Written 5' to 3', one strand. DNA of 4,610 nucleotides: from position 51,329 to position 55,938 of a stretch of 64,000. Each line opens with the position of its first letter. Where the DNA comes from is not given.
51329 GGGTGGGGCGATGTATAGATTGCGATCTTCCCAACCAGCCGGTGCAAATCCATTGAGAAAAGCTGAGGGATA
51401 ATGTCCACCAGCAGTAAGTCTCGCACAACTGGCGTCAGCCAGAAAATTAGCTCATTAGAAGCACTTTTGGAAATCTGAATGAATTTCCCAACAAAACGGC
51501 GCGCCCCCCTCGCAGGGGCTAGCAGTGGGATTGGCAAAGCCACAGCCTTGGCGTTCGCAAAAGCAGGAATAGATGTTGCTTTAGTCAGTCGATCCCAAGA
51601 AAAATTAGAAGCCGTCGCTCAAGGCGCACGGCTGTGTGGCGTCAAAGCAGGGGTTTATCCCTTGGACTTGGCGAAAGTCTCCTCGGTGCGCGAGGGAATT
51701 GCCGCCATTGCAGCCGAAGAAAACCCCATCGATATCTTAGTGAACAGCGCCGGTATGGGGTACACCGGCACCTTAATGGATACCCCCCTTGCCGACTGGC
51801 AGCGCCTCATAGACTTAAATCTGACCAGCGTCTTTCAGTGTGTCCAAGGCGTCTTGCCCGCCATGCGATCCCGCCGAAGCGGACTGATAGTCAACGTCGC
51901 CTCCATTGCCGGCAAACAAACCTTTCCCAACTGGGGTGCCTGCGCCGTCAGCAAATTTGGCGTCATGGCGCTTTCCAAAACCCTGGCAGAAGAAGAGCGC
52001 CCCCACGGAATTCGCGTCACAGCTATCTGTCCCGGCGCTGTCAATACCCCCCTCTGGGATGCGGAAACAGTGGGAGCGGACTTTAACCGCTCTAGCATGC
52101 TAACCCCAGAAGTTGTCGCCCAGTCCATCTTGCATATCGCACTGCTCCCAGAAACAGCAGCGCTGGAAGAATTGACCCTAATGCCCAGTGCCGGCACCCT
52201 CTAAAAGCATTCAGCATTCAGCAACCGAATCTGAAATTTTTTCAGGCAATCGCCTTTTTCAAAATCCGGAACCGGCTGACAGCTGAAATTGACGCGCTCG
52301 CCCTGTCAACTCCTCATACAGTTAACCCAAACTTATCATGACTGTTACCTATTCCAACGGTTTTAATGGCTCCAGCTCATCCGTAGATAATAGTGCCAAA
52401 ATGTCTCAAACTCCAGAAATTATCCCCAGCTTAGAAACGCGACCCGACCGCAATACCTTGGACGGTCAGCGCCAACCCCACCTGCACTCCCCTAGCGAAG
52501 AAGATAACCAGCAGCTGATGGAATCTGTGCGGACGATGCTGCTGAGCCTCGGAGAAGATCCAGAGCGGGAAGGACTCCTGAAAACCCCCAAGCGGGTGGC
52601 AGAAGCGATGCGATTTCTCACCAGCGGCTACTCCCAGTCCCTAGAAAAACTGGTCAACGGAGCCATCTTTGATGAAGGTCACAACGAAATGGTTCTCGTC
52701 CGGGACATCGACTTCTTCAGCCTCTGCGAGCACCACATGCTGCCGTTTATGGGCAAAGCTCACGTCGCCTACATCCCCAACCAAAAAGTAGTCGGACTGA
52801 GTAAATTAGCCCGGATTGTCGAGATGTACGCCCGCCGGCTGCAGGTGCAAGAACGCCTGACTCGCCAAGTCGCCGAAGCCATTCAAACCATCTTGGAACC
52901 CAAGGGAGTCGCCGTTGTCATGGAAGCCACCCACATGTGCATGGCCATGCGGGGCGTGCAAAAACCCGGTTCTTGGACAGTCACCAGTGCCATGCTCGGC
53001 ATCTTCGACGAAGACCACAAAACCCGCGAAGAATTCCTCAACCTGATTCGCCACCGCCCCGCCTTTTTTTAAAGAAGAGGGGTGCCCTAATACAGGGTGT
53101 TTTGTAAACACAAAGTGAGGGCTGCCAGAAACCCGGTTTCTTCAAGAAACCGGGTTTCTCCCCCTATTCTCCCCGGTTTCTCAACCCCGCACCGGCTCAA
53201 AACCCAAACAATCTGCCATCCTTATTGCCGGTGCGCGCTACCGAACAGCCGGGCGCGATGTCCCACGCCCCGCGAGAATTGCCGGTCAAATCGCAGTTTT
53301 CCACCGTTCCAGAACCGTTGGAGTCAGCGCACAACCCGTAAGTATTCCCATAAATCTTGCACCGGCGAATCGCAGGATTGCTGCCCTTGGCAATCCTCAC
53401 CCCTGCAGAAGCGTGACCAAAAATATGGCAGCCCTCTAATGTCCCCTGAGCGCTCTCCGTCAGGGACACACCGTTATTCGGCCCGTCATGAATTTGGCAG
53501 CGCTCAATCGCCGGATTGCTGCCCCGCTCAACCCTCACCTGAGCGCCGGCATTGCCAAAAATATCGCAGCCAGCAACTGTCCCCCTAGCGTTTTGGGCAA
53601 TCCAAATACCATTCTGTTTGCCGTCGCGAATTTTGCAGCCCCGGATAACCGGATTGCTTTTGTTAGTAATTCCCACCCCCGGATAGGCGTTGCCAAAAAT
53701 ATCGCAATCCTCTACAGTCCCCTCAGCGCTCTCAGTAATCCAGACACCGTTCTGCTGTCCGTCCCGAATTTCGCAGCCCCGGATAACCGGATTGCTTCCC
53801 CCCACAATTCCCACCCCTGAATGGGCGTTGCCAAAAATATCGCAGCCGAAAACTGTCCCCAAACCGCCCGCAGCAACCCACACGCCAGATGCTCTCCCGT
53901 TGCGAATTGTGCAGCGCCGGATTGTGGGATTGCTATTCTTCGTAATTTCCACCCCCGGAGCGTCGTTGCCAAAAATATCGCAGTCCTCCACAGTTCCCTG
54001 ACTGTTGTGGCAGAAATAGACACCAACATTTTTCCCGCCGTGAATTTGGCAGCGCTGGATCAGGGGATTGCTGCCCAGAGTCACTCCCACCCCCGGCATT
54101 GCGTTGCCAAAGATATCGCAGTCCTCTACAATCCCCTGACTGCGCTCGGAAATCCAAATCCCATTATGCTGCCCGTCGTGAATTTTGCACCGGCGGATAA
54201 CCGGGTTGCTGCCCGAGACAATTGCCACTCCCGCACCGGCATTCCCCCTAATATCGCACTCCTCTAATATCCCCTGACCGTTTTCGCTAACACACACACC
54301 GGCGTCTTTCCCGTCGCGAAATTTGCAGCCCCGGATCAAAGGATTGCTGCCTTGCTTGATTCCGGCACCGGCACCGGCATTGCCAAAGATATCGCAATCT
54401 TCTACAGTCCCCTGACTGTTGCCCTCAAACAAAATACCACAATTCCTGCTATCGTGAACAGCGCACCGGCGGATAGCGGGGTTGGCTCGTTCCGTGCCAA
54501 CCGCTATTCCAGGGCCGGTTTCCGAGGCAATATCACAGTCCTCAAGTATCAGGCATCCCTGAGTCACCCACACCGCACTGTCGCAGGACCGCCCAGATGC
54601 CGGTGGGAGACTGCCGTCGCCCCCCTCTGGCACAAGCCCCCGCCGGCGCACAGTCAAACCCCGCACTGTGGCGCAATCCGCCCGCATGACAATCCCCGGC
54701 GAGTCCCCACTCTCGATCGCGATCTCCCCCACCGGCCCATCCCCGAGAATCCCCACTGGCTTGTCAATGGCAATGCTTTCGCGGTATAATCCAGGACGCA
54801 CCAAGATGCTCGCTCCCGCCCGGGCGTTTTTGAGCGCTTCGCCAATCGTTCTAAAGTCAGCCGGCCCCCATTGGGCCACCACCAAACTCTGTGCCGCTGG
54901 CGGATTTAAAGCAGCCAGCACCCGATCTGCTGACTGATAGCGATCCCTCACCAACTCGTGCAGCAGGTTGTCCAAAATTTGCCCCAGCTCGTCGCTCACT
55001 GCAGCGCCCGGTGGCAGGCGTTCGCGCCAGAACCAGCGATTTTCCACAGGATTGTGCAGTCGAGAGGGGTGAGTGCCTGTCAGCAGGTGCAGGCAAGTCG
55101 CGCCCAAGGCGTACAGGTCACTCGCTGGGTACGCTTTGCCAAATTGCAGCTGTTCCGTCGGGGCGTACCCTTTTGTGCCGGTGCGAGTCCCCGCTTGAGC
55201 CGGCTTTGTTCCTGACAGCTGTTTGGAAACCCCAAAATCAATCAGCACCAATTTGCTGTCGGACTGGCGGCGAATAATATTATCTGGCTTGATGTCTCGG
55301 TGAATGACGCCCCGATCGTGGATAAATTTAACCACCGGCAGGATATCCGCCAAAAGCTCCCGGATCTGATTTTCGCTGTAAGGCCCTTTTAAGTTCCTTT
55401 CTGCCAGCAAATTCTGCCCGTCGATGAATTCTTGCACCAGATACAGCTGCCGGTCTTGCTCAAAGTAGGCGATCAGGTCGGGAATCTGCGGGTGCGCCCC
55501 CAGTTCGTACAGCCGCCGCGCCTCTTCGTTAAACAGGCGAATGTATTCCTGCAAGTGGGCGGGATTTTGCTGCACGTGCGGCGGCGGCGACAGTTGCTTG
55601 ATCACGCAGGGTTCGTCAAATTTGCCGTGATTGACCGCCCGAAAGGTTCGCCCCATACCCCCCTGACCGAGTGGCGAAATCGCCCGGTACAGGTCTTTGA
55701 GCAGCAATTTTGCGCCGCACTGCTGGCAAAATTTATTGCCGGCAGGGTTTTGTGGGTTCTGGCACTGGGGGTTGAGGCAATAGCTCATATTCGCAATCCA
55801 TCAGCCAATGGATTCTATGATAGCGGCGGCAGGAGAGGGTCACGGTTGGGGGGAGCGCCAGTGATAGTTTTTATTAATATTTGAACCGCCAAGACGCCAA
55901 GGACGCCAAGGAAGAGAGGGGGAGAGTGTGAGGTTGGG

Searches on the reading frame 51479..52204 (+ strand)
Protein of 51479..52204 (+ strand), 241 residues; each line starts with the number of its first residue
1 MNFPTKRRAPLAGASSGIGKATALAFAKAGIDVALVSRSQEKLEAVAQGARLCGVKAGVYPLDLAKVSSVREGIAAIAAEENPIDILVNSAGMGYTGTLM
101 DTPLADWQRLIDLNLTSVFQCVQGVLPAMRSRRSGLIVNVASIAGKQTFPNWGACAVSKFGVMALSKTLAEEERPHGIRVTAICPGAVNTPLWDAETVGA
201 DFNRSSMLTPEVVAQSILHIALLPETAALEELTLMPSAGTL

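Call 23: search_protein_families(library=pfam, proteins=[window:51479-52204:+], max_evalue=0.001)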
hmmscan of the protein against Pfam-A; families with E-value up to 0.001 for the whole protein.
window:51479-52204:+ (241 aa): 5 families
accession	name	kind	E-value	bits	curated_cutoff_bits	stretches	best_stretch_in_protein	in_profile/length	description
PF00106.31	adh_short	-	1.5e-53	181.7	26.6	1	11-194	5-188/195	short chain dehydrogenase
PF13561.12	adh_short_C2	-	3e-44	151.8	27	1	13-195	1-183/236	Enoyl-(Acyl carrier protein) reductase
PF08659.16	KR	-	2e-07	31.6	22.6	1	11-145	5-139/180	KR domain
PF08643.16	DUF1776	-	2.9e-05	24.1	25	1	96-187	105-198/294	Fungal family of unknown function (DUF1776)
PF23441.1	SDR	-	5.6e-05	23.1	27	1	125-196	133-202/258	SDR-like rossmann domain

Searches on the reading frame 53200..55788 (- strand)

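Call 48: search_protein_families(library=padloc, proteins=[window:53200-55788:-], max_evalue=1e-20)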
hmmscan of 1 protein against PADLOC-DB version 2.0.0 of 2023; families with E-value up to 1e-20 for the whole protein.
window:53200-55788:- (863 aa): 25 families
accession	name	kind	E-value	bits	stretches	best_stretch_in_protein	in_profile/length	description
PDLC04062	PD-T4-6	-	2.7e-118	393.9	1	1-304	1-300/450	-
PDLC04044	PD-T4-6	-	6.2e-116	385.6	1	1-300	1-295/372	-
PDLC04051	PD-T4-6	-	1.7e-80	269.3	1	1-295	1-292/476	-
PDLC04045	PD-T4-6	-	3.5e-75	251.1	1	19-297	20-298/350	-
PDLC04042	PD-T4-6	-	2.2e-39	133.9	1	30-300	7-275/292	-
PDLC04053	PD-T4-6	-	4e-39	132.9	1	34-301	11-275/311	-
PDLC04138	mad6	-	5.6e-39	132.6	1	30-295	49-311/659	mads_6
PDLC04047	PD-T4-6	-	6.3e-35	118.8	1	32-293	10-268/327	-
PDLC04054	PD-T4-6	-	2.7e-33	113.8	1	33-296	11-272/347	-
PDLC04048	PD-T4-6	-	4.7e-31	106.4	1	29-243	7-213/354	-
PDLC04039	PD-T4-6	-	1.2e-30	105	1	32-293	14-271/458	-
PDLC03920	MkoA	-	2.2e-29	100.4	1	34-295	10-275/1112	-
PDLC04043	PD-T4-6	-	1.4e-27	94.9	1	33-301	16-281/452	-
PDLC04046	PD-T4-6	-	2e-27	94.4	1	38-295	19-281/427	-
PDLC04057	PD-T4-6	-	4.3e-27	93.2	1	34-296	10-269/443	-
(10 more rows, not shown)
